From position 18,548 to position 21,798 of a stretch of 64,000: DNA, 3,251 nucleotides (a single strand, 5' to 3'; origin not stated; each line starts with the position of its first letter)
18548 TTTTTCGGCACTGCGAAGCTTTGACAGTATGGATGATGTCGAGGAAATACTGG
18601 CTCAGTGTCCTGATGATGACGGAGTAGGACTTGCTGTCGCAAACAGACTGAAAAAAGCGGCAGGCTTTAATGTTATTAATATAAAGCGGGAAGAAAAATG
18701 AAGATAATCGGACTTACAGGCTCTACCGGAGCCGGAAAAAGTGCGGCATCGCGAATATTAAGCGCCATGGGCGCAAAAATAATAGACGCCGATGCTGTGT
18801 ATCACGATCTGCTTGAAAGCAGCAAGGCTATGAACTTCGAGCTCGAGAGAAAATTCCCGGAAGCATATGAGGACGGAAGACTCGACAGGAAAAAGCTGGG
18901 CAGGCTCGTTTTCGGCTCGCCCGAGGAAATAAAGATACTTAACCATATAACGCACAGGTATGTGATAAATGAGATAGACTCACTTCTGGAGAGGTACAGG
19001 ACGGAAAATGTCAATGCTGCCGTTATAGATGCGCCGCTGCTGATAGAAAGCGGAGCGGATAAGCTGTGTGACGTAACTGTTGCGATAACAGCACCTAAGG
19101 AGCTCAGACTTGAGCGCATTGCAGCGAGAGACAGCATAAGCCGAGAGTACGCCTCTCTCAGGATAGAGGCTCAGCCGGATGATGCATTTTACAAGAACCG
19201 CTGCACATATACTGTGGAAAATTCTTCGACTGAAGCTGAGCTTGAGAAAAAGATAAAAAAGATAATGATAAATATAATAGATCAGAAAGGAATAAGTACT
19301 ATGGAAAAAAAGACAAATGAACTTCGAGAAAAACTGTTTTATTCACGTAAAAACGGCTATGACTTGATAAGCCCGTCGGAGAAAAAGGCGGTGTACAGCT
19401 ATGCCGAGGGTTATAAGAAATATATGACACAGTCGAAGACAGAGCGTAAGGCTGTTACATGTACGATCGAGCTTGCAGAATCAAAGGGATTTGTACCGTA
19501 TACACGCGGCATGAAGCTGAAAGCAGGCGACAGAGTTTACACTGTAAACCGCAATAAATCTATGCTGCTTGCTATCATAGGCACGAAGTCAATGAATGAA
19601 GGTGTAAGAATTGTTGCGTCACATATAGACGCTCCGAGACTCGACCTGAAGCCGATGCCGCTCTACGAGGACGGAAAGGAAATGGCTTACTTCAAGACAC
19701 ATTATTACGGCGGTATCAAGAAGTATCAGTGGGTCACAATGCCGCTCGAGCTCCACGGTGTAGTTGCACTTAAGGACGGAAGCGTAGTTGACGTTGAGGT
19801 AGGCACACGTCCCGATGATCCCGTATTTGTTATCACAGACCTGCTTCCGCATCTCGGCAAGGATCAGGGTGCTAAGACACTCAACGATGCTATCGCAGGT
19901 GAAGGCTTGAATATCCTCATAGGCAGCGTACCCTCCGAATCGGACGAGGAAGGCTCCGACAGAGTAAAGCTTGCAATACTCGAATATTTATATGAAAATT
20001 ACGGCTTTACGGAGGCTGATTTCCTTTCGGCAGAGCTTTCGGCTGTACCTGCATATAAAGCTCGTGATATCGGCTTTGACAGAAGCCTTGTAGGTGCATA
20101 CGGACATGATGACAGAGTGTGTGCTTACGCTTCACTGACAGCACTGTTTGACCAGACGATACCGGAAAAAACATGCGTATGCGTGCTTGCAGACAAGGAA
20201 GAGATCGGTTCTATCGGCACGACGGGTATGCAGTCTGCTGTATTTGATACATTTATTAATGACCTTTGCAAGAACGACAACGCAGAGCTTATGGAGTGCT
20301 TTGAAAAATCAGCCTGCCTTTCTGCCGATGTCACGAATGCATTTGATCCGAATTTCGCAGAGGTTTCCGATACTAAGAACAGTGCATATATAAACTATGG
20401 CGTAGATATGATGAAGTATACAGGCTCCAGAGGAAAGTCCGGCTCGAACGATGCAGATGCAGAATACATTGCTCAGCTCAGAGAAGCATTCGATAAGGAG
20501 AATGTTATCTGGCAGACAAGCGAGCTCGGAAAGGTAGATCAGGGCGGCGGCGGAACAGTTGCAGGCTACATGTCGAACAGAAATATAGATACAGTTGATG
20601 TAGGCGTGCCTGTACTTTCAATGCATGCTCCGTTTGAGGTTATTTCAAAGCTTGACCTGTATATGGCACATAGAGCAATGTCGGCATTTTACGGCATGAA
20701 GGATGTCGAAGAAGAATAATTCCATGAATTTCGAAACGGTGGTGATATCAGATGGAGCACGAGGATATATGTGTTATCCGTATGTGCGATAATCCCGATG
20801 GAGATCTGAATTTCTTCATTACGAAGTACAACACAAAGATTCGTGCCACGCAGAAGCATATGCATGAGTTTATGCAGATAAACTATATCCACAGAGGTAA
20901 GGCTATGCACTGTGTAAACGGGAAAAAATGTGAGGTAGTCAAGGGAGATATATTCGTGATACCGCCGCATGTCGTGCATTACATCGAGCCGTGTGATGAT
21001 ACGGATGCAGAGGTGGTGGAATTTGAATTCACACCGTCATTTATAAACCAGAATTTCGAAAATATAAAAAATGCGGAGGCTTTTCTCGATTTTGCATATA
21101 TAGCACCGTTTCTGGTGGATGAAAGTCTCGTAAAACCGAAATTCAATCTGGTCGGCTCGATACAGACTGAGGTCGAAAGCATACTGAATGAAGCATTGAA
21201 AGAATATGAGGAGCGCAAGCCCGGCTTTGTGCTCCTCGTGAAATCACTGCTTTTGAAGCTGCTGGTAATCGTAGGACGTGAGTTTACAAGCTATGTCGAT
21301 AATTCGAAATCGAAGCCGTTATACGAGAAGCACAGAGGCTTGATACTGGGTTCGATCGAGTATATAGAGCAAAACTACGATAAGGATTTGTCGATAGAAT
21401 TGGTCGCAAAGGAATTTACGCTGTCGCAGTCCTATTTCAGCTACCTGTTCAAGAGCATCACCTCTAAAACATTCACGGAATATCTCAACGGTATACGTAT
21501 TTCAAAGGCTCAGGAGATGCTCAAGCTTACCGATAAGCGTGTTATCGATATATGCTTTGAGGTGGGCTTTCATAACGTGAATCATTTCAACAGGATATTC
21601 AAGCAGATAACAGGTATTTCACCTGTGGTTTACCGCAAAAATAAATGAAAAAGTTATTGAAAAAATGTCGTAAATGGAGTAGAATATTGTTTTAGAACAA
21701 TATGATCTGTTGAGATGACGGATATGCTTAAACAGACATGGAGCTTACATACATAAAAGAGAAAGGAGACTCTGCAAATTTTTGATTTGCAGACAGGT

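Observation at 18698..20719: Dephospho-CoA kinase reads through, in frame and without a stop codon, into an M18 aminopeptidase (673-aa composite ORF)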

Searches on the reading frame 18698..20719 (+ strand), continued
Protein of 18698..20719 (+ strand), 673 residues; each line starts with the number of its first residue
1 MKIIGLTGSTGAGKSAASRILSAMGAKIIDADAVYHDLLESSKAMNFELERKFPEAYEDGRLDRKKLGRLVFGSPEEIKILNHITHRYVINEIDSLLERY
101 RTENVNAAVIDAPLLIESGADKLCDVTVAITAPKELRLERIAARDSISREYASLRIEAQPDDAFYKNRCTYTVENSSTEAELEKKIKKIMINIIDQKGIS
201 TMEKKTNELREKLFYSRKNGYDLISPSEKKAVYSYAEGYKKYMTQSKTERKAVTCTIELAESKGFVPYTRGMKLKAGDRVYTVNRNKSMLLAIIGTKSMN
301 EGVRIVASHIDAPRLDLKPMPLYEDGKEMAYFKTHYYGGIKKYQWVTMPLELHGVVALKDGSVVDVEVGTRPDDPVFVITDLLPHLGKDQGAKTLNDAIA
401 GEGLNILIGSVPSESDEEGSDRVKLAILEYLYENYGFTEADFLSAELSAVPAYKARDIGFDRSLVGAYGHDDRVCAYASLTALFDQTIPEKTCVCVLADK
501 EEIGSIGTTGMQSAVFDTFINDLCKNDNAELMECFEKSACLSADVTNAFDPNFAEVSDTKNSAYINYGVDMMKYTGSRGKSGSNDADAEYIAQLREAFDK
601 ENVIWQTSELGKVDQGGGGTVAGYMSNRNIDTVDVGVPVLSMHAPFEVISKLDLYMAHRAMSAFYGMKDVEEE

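Call 45: find_encoding_contigs(protein=P0257, flank=2500, max_places=3)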
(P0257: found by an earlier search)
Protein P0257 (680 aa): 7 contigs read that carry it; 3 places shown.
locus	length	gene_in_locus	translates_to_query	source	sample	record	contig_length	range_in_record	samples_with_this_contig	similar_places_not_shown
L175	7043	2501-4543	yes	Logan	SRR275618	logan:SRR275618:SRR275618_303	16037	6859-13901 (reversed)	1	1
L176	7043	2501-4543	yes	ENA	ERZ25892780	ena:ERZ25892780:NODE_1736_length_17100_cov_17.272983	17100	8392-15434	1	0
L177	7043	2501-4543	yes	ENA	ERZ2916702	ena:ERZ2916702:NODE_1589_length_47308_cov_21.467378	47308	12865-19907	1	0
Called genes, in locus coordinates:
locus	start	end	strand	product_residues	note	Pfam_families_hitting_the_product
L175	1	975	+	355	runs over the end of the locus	PF03462:PCRF, PF00472:RF-1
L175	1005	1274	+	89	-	-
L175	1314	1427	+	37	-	-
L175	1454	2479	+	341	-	PF01300:Sua5_yciO_yrdC, PF03481:Sua5_C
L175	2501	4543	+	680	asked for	PF01121:CoaE, PF02127:Peptidase_M18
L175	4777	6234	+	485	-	PF02743:dCache_1, PF00990:GGDEF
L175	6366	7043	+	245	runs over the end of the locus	PF00574:CLP_protease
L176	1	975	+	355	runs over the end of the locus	PF03462:PCRF, PF00472:RF-1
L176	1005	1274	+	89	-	-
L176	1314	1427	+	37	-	-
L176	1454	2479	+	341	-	PF01300:Sua5_yciO_yrdC, PF03481:Sua5_C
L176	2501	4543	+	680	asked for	PF01121:CoaE, PF02127:Peptidase_M18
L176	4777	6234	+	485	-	PF02743:dCache_1, PF00990:GGDEF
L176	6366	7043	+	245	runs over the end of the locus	PF00574:CLP_protease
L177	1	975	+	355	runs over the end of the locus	PF03462:PCRF, PF00472:RF-1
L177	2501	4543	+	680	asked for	PF01121:CoaE, PF02127:Peptidase_M18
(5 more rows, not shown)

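Call 46: find_encoding_contigs(protein=P0256, flank=2500, max_places=3)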
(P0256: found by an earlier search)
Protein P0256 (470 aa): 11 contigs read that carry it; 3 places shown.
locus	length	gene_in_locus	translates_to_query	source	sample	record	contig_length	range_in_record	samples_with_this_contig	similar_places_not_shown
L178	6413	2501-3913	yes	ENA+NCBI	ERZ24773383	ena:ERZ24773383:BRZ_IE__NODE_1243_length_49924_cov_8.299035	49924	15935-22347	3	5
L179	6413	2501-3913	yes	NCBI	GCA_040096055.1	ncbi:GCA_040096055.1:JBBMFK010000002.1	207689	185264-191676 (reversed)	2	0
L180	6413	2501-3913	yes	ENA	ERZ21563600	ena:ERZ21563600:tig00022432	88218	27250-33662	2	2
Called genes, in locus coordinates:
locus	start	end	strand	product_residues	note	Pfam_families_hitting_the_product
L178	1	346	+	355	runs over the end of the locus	PF03462:PCRF, PF00472:RF-1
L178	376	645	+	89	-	-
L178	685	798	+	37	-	-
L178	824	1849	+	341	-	PF01300:Sua5_yciO_yrdC, PF03481:Sua5_C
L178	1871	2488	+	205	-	PF01121:CoaE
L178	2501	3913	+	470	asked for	PF02127:Peptidase_M18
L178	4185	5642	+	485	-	PF02743:dCache_1, PF00990:GGDEF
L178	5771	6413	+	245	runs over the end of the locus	PF00574:CLP_protease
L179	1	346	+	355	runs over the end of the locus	PF03462:PCRF, PF00472:RF-1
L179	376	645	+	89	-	-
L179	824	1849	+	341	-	PF01300:Sua5_yciO_yrdC, PF03481:Sua5_C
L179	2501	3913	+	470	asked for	PF02127:Peptidase_M18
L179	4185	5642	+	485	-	PF02743:dCache_1, PF00990:GGDEF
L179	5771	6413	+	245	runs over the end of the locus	PF00574:CLP_protease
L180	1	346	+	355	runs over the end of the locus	PF03462:PCRF, PF00472:RF-1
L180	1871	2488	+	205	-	PF01121:CoaE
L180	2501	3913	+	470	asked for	PF02127:Peptidase_M18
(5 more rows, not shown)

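Call 51: find_encoding_contigs(protein=P0056, flank=1500, max_places=2)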
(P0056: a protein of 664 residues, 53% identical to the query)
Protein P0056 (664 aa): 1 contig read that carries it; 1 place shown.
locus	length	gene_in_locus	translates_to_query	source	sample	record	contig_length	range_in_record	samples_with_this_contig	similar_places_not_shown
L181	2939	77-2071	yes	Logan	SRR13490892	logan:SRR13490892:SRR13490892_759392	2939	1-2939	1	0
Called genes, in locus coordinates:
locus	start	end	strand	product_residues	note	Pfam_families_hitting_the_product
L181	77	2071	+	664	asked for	PF01121:CoaE, PF02127:Peptidase_M18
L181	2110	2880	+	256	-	PF00395:SLH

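Call 58: search_protein_representatives(protein=window:18698-20719:+)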
Query: 673 residues. Proteins with E-value up to 0.001 (for the whole library): 30999; up to 1e-10: 15580; up to 1e-30: 1005. The best 150 are listed.
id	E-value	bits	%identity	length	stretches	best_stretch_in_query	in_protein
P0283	2.8e-194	663.8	49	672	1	1-665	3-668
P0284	9.2e-187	638.9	45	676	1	2-666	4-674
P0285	4.6e-181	620.1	60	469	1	205-665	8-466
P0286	4.3e-179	613.6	47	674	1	1-665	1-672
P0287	2.3e-145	502.1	51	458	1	212-665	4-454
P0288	1.3e-143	496.4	50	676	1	207-664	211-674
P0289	4.0e-143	494.8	52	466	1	225-665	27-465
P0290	2.3e-141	489.0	48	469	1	204-665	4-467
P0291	5.0e-141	487.8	48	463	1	210-665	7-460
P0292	6.2e-140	484.2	50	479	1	201-664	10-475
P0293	1.1e-138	480.1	50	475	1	206-665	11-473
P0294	9.2e-137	473.7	49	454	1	216-665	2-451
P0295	2.2e-136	472.5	51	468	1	230-665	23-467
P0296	2.8e-135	468.9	50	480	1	217-665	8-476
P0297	4.0e-134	465.1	49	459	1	225-663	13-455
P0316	1.6e-121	423.4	50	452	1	1-397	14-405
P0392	1.8e-89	317.5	39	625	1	208-665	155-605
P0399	2.4e-88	313.8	39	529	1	230-665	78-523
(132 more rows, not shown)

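Call 59: search_protein_families(library=pfam, proteins=[P0283, P0284, P0286, P0288, P0392, P0399, P0316], max_evalue=0.00001)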
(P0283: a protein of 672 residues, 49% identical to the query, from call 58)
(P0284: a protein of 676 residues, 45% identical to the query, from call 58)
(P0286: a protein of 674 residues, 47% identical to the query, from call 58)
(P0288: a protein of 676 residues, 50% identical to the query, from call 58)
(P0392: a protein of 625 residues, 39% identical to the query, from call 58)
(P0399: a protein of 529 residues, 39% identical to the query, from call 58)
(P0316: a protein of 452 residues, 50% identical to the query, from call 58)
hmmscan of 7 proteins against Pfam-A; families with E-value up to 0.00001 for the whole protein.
P0283 (672 aa): 2 families
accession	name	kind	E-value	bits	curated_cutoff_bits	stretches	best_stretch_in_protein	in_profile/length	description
PF02127.20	Peptidase_M18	-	9.9e-80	268.9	24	1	242-668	1-432/432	Aminopeptidase I zinc metalloprotease (M18)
PF01121.26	CoaE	-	2.2e-33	115.9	27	1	5-181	2-178/180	Dephospho-CoA kinase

P0284 (676 aa): 2 families
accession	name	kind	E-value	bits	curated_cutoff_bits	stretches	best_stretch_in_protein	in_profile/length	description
PF02127.20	Peptidase_M18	-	2e-87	294.3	24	1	251-673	1-432/432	Aminopeptidase I zinc metalloprotease (M18)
PF01121.26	CoaE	-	2.6e-42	145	27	1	6-183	3-178/180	Dephospho-CoA kinase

P0286 (674 aa): 2 families
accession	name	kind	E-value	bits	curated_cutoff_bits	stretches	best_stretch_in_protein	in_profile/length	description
PF02127.20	Peptidase_M18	-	1.1e-79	268.8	24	1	250-669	1-429/432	Aminopeptidase I zinc metalloprotease (M18)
PF01121.26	CoaE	-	5e-38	131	27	1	3-174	2-176/180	Dephospho-CoA kinase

P0288 (676 aa): 2 families
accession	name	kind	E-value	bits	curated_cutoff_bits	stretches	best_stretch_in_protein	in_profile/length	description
PF02127.20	Peptidase_M18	-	1.7e-85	287.9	24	1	245-674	1-431/432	Aminopeptidase I zinc metalloprotease (M18)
PF05343.19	Peptidase_M42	-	1.8e-07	31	23.2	0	550-668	179-290/292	M42 glutamyl aminopeptidase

P0392 (625 aa): 2 families
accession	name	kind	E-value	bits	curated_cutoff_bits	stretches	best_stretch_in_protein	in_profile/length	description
PF02127.20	Peptidase_M18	-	1e-74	252.4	24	1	223-604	37-431/432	Aminopeptidase I zinc metalloprotease (M18)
PF05343.19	Peptidase_M42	-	1.3e-06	28.1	23.2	0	490-594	182-286/292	M42 glutamyl aminopeptidase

P0399 (529 aa): 2 families
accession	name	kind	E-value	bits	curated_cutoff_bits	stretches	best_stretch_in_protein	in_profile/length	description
PF02127.20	Peptidase_M18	-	1.8e-71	241.7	24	1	90-522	1-431/432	Aminopeptidase I zinc metalloprotease (M18)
PF05343.19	Peptidase_M42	-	1.2e-08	34.8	23.2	0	401-515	183-289/292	M42 glutamyl aminopeptidase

P0316 (452 aa): 2 families
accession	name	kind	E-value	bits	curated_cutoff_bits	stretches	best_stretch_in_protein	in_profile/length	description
PF01121.26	CoaE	-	7.5e-36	123.9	27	1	16-192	2-178/180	Dephospho-CoA kinase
PF02127.20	Peptidase_M18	-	2.9e-22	79.5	24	1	251-401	1-155/432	Aminopeptidase I zinc metalloprotease (M18)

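Call 65: fold_search(model_id=the predicted structure, library=pdb)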
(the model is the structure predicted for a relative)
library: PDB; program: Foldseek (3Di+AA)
matches with E <= 10: 1137; with E <= 0.001: 277
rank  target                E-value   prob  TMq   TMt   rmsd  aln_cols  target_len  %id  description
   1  2glf_A                1.8e-51  1.00  0.63  0.93   2.2       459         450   41  Crystal structure of Aminipeptidase (M18 family) from Thermotoga Maritima (released 2006-06-13)
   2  2glj_A                5.4e-50  1.00  0.63  0.92   2.6       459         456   48  crystal structure of aminopeptidase I from Clostridium acetobutylicum (released 2006-06-13)
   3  1y7e                  2.4e-43  1.00  0.57  0.94   2.2       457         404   37  The Crystal Structure of Aminopeptidase I from Borrelia burgdorferi B31 (released 2005-01-04)
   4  4njr_C                1.1e-32  1.00  0.56  0.86   3.8       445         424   22  Structural and kinetic bases for the metal preference of the M18 aminopeptidase from Pseudomonas aeruginosa (released 2014-04-02)
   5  5jh9_D                2.7e-32  1.00  0.56  0.77   3.9       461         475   21  Crystal structure of prApe1 (released 2016-06-29)
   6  5jh9_B                3.8e-32  1.00  0.55  0.76   4.0       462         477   20  Crystal structure of prApe1 (released 2016-06-29)
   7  4njr_A                4.5e-32  1.00  0.55  0.84   3.9       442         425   22  Structural and kinetic bases for the metal preference of the M18 aminopeptidase from Pseudomonas aeruginosa (released 2014-04-02)
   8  5jh9_C                6.0e-32  1.00  0.55  0.77   4.5       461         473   21  Crystal structure of prApe1 (released 2016-06-29)
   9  5jh9_A                6.7e-32  1.00  0.56  0.77   3.9       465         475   21  Crystal structure of prApe1 (released 2016-06-29)
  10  5jgf_D                1.0e-31  1.00  0.56  0.80   4.0       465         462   22  Crystal structure of mApe1 (released 2016-06-29)
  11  5jgf_A                1.1e-31  1.00  0.55  0.79   4.5       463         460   21  Crystal structure of mApe1 (released 2016-06-29)
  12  5jm6_A                1.2e-31  1.00  0.53  0.79   4.2       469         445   22  Structure of Chaetomium thermophilum mApe1 (released 2016-06-15)
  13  7dde_A                3.4e-31  1.00  0.56  0.71   3.9       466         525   23  Cryo-EM structure of the Ape4 and Nbr1 complex (released 2021-07-14)
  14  4njq_D                4.5e-31  1.00  0.53  0.84   4.0       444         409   21  Structural and kinetic bases for the metal preference of the M18 aminopeptidase from Pseudomonas aeruginosa (released 2014-04-02)
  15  4dyo                  5.9e-31  1.00  0.55  0.79   3.9       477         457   19  Crystal Structure of Human Aspartyl Aminopeptidase (DNPEP) in complex with Aspartic acid Hydroxamate (released 2012-03-14)
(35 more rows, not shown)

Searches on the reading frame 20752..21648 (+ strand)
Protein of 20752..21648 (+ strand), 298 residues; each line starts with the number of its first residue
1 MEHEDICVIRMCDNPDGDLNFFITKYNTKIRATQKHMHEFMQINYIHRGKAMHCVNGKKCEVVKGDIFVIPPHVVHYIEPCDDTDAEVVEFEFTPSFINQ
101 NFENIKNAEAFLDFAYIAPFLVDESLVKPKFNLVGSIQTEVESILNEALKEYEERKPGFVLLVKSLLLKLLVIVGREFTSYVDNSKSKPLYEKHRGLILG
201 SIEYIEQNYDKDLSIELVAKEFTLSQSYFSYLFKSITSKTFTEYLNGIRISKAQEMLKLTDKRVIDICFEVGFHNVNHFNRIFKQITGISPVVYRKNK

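Call 3: search_protein_families(library=pfam, proteins=[window:20752-21648:+])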
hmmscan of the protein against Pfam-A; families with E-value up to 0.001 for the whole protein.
window:20752-21648:+ (298 aa): 5 families
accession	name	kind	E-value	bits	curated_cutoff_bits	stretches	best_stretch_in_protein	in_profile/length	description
PF00165.29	HTH_AraC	-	2.9e-21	75.5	26.6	2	258-295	2-41/42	Bacterial regulatory helix-turn-helix proteins, AraC family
PF12833.13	HTH_18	-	3.4e-21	75.8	33.6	1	219-296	2-79/80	Helix-turn-helix domain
PF02311.25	AraC_binding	-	8.1e-13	48.7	21.1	1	33-131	16-99/135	AraC-like ligand binding domain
PF07883.17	Cupin_2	-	9.5e-09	35.3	27.2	1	33-89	11-67/70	Cupin domain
PF14525.12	AraC_binding_2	-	0.00097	19.3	27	0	17-73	32-88/173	AraC-binding-like domain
